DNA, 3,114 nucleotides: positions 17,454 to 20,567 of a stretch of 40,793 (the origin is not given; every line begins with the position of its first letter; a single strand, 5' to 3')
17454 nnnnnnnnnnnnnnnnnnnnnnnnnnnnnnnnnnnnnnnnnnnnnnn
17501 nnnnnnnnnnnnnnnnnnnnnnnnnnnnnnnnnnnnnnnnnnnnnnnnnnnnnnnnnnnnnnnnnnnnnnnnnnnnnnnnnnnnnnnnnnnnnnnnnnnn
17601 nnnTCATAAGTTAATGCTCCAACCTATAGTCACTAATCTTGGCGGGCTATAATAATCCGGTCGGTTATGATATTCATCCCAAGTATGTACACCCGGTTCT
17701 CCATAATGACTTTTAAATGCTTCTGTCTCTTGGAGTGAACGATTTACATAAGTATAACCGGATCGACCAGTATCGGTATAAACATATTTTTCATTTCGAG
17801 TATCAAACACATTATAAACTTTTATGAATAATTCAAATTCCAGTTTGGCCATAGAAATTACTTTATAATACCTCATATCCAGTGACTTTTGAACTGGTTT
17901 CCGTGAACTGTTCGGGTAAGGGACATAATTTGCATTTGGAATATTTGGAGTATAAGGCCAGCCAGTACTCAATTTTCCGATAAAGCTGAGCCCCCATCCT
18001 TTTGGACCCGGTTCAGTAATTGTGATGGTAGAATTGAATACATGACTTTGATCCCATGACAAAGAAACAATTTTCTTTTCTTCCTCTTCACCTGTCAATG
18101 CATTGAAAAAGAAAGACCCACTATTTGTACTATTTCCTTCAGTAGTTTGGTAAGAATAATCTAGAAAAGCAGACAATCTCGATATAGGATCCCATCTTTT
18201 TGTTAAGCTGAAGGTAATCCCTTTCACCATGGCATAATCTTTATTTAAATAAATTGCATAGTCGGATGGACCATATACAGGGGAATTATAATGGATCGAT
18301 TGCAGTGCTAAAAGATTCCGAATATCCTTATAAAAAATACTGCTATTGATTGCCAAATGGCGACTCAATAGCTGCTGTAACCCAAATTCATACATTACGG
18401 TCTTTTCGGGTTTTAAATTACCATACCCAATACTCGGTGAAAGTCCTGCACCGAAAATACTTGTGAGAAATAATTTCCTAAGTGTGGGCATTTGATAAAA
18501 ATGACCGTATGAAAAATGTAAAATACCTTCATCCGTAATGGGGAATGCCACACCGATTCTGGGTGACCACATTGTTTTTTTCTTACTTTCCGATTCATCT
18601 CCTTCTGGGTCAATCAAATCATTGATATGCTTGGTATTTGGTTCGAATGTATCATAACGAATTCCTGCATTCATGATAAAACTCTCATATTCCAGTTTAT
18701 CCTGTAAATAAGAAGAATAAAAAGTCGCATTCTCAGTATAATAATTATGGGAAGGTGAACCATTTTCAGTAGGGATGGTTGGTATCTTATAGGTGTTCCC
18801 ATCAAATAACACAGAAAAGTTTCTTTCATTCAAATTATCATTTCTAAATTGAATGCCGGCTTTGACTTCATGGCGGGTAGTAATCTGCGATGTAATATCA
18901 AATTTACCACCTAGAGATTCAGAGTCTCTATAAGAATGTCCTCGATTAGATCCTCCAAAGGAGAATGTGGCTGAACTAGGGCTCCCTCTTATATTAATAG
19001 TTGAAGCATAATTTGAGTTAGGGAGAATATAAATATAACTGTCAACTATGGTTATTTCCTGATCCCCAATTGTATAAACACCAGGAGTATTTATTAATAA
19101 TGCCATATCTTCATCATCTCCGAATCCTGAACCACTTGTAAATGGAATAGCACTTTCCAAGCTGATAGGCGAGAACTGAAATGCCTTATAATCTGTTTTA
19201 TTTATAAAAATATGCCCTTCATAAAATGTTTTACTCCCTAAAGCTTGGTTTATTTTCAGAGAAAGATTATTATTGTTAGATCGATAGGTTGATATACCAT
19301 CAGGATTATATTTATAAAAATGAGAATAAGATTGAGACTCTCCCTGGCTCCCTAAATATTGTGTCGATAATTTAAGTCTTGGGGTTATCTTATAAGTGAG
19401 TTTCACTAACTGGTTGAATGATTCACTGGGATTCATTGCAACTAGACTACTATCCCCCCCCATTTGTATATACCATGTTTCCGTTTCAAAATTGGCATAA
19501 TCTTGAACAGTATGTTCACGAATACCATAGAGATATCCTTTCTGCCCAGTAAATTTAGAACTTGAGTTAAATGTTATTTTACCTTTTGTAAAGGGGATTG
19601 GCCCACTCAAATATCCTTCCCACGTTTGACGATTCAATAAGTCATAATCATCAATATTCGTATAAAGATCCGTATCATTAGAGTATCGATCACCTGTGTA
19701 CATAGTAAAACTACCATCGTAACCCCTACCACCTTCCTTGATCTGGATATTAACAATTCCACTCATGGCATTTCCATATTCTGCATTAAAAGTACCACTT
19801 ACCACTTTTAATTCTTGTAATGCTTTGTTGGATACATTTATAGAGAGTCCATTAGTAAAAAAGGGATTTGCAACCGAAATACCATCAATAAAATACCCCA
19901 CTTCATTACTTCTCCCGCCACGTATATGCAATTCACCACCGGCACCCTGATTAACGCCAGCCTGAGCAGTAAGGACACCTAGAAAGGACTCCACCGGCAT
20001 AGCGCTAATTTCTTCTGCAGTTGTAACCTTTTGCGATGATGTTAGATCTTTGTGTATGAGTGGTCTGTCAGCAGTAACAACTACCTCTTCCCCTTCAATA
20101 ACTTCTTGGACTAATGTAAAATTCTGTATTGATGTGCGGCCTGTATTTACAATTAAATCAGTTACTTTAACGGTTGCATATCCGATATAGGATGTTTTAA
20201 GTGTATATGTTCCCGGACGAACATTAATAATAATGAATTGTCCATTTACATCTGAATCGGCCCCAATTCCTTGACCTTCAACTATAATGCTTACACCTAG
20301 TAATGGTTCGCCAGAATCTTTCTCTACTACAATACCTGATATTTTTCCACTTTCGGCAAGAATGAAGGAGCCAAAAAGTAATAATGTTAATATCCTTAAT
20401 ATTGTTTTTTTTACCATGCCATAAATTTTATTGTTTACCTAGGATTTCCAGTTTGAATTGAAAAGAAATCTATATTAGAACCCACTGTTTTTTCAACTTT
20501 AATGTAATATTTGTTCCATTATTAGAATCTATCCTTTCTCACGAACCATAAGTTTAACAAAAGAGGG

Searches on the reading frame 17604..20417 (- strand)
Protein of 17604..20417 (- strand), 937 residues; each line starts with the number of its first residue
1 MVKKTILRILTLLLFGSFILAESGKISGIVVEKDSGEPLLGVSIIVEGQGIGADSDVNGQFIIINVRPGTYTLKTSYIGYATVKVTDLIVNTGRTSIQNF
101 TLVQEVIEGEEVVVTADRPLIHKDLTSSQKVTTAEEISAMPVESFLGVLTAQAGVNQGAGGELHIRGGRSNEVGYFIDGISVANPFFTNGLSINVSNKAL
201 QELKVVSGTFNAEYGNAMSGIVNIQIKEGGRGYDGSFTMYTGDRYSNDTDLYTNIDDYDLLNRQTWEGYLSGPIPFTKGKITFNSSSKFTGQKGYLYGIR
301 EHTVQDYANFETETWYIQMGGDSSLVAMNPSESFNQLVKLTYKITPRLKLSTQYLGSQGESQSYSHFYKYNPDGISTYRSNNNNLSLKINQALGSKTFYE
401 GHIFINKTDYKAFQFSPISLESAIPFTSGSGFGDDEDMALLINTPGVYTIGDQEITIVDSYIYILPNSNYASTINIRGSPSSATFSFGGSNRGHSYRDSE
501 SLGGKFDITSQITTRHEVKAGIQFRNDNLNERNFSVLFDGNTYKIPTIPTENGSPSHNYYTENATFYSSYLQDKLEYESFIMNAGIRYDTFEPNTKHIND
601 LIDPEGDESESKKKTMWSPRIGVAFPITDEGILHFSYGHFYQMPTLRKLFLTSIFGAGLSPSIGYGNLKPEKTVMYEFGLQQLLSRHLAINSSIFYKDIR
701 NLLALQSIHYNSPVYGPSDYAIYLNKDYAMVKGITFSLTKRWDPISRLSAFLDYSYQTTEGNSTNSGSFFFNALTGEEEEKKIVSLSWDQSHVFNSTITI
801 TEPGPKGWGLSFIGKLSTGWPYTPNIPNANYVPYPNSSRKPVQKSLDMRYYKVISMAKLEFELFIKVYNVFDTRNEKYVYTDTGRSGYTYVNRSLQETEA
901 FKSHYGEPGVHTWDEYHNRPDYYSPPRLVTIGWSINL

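Call 9: search_protein_families(library=pfam, proteins=[window:17604-20417:-])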
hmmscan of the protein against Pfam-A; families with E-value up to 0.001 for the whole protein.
window:17604-20417:- (937 aa): 4 families
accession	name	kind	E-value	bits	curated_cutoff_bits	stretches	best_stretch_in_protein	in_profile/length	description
PF00593.30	TonB_dep_Rec_b-barrel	-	3.5e-29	103.4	27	1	467-853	83-423/436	TonB dependent receptor-like, beta-barrel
PF13715.12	CarbopepD_reg_2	-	7.9e-18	64.7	32.2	1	26-114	1-88/88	CarboxypepD_reg-like domain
PF13620.12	CarboxypepD_reg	-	3.7e-14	53.3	32.3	1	26-102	2-81/82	Carboxypeptidase regulatory-like domain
PF07715.20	Plug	-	2.1e-09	38.2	23.9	1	123-220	3-106/107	TonB-dependent Receptor Plug Domain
